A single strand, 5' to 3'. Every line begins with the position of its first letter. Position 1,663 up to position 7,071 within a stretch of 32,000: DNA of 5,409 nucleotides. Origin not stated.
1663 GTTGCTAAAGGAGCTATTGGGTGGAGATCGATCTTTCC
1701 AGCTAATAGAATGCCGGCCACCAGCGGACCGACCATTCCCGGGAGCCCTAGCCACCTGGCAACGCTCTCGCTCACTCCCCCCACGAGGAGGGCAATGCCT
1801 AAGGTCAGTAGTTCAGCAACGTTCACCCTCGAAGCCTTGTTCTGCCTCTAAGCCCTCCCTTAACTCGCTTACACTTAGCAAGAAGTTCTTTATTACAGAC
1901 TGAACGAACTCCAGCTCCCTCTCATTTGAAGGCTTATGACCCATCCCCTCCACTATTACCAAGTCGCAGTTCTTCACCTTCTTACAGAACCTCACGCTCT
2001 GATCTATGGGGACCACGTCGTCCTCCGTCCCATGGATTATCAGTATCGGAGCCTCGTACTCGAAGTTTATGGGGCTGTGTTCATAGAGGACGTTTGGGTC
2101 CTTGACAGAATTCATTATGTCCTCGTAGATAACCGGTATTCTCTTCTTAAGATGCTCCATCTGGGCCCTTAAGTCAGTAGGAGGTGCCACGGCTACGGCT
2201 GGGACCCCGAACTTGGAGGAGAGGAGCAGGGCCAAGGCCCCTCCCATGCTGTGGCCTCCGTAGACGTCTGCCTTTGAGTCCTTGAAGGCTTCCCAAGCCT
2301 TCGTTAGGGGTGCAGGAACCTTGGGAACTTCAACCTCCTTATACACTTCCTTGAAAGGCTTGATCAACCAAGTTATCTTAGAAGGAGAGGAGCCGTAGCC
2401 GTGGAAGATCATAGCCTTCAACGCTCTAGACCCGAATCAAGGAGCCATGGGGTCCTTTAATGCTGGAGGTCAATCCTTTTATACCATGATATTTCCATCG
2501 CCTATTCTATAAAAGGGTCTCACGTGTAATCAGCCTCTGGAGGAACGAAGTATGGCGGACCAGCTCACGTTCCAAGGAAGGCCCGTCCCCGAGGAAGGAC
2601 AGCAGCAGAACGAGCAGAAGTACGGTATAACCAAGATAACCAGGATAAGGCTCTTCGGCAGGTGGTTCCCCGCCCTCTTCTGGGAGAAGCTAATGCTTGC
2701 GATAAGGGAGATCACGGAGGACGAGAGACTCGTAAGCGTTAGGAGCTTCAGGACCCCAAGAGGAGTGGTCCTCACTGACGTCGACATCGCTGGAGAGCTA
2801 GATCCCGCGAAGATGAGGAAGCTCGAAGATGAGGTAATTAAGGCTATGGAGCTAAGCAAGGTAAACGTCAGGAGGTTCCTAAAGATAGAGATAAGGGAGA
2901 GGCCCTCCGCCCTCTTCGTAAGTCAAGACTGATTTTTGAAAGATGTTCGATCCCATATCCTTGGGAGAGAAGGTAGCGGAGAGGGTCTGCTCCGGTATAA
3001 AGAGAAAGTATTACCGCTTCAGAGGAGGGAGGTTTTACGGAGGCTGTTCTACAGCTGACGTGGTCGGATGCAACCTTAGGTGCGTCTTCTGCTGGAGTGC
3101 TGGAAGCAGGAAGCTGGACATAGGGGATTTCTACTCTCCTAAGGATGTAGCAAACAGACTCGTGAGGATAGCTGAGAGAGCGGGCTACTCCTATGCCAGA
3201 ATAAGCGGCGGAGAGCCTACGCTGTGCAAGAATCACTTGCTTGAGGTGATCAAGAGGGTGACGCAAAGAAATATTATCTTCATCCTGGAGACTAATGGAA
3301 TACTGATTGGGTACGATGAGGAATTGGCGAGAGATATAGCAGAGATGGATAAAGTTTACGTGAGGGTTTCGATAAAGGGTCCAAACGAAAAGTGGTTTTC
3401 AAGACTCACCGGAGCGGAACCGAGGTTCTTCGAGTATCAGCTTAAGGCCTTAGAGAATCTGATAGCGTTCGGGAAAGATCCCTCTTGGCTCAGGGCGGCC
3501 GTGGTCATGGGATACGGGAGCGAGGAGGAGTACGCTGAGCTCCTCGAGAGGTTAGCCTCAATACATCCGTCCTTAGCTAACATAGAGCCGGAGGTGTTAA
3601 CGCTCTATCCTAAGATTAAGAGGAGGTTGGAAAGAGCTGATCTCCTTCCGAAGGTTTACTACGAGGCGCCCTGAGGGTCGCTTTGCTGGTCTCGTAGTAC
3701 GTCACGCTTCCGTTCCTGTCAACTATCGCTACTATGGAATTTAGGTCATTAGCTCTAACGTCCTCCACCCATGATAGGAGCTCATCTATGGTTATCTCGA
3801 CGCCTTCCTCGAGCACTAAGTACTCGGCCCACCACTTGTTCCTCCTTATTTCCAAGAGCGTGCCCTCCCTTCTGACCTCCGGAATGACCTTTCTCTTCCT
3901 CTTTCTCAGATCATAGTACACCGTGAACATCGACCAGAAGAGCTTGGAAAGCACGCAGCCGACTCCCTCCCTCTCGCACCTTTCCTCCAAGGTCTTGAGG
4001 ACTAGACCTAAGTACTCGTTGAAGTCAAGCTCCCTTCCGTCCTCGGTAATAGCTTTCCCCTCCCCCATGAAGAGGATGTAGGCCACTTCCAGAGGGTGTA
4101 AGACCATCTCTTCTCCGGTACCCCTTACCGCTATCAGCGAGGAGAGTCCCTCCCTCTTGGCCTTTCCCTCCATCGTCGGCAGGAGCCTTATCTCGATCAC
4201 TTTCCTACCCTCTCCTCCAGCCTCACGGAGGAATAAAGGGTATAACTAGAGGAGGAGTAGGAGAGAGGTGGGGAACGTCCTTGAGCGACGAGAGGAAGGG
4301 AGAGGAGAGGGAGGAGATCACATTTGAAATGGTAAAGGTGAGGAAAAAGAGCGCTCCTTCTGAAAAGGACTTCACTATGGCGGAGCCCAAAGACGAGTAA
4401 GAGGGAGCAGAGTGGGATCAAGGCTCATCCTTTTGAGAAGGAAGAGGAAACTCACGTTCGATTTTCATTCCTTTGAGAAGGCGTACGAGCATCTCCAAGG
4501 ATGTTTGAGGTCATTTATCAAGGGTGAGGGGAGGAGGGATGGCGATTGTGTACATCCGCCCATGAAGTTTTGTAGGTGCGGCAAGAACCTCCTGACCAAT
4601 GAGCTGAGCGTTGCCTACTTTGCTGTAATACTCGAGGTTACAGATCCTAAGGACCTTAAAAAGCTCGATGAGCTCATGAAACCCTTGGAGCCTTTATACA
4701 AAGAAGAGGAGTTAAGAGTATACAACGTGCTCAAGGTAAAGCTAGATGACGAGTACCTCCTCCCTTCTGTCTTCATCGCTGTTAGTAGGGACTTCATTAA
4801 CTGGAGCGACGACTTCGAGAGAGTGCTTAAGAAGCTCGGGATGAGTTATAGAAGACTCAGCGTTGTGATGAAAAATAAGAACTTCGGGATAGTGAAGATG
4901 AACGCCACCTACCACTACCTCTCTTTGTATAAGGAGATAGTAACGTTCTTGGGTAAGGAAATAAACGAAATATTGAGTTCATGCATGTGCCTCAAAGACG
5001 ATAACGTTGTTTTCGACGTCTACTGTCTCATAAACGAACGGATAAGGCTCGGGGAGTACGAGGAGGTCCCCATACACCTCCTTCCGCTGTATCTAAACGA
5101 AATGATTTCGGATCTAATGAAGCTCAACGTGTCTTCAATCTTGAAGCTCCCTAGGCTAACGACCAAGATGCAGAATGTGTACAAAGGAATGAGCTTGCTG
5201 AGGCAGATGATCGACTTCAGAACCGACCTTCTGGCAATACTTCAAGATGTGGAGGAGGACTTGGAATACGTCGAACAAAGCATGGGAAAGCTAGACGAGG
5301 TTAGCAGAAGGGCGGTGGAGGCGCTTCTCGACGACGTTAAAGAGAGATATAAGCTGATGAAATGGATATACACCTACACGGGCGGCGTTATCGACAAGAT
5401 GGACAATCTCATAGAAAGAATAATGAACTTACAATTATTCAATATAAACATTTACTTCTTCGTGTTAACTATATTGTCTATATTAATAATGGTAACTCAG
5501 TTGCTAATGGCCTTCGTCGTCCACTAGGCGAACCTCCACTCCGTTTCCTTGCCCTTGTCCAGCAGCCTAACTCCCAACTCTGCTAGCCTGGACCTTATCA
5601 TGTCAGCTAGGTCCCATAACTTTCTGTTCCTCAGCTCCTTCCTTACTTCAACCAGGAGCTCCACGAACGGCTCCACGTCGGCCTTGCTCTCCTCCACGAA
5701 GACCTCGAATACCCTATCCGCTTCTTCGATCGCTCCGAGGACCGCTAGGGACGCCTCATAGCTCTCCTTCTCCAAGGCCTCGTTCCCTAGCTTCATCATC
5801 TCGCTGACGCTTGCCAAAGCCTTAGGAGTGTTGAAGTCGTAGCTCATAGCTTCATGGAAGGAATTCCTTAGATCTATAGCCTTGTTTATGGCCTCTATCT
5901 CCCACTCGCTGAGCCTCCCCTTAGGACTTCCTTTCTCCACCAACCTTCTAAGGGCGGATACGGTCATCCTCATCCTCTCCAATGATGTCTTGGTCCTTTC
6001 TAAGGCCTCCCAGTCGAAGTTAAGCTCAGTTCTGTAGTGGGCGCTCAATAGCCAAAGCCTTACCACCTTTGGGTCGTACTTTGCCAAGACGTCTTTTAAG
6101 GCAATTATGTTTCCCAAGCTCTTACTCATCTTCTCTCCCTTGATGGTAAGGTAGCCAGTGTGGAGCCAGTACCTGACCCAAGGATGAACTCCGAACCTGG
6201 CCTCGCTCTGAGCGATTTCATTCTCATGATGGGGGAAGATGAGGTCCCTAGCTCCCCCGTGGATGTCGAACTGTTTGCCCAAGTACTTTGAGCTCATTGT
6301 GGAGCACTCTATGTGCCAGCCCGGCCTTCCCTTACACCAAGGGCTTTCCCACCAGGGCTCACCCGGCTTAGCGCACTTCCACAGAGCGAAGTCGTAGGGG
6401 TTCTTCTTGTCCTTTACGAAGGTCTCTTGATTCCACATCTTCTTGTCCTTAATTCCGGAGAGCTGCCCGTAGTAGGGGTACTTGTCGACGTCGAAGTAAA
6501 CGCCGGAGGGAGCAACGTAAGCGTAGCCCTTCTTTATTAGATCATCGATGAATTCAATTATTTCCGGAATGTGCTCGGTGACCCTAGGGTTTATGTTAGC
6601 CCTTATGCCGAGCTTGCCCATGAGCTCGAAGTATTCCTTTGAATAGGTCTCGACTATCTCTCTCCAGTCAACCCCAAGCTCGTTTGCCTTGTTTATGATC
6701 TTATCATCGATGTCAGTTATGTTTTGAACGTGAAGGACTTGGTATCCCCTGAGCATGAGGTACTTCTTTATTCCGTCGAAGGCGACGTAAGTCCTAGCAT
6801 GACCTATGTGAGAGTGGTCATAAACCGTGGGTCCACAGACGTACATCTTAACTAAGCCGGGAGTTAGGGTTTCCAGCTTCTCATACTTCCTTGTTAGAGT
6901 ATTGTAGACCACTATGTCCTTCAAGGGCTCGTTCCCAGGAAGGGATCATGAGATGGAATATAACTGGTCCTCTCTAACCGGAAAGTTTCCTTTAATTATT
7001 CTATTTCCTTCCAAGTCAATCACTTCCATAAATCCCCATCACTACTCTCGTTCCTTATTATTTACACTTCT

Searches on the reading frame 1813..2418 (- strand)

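Call 73: search_protein_families(library=pfam, proteins=[window:1813-2418:-], max_evalue=0.00001)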
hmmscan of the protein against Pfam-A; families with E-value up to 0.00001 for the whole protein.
window:1813-2418:- (201 aa): 5 families
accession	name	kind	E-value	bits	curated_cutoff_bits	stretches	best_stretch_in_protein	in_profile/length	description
PF00326.27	Peptidase_S9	-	5.7e-10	39.5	22.6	1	47-167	62-193/213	Prolyl oligopeptidase family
PF00561.26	Abhydrolase_1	-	2e-09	37.9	25.8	0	7-70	37-90/245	alpha/beta hydrolase fold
PF12146.15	Hydrolase_4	-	2.1e-09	37.5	27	1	121-168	190-239/239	Serine aminopeptidase, S33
PF02230.22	Abhydrolase_2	-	6.3e-07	29.9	23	0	113-177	147-214/217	Phospholipase/Carboxylesterase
PF20434.5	BD-FAE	-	8.4e-07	29.2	26.8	1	75-147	137-214/215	BD-FAE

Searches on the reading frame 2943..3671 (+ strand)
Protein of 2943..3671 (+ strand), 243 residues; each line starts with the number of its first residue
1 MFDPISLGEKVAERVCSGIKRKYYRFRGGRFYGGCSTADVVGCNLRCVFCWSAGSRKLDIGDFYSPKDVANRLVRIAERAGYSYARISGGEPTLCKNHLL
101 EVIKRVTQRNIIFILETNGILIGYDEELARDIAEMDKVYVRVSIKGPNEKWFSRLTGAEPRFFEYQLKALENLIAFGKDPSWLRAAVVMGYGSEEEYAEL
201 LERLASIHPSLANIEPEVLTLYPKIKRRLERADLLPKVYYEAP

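Call 73: search_protein_families(library=pfam, proteins=[window:2943-3671:+], max_evalue=0.00001)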
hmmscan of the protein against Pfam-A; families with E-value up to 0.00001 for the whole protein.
window:2943-3671:+ (243 aa): 2 families
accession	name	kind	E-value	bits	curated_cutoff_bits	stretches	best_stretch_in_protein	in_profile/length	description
PF04055.27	Radical_SAM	-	4.5e-22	79.4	29.5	1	41-203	5-165/166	Radical SAM superfamily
PF13353.11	Fer4_12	-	9.9e-08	32.8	22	1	40-135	12-108/137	4Fe-4S single cluster domain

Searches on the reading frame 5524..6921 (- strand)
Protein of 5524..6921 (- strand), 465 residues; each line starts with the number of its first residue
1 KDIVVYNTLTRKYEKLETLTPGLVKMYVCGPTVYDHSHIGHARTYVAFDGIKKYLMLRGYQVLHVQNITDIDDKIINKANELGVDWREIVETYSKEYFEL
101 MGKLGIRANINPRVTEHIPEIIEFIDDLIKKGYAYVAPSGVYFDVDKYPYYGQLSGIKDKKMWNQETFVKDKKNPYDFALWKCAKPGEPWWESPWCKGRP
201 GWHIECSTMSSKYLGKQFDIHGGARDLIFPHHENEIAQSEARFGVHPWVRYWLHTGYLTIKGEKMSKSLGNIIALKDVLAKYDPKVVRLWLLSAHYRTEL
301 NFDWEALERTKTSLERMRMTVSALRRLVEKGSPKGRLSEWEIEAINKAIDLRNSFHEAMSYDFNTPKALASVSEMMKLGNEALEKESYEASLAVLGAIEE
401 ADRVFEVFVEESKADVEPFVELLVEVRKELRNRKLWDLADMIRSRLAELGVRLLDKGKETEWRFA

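Call 73: search_protein_families(library=pfam, proteins=[window:5524-6921:-], max_evalue=0.00001)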
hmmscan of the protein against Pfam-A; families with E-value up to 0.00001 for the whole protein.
window:5524-6921:- (465 aa): 5 families
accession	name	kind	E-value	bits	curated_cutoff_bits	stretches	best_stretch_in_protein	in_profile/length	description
PF01406.26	tRNA-synt_1e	-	2e-125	418.6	27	1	17-311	3-300/301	tRNA synthetases class I (C) catalytic domain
PF09334.17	tRNA-synt_1g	-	1.8e-17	63.6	20.1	2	35-151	12-130/391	tRNA synthetases class I (M)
PF00133.28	tRNA-synt_1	-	1.4e-09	37.6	22.7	1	226-303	337-414/414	tRNA synthetases class I (I, L, M and V)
PF09190.17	DALR_2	-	3.5e-07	31.1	22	1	355-397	2-45/57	DALR domain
PF01921.24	tRNA-synt_1f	-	5.6e-06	25.9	27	0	261-317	279-335/360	tRNA synthetases class I (K)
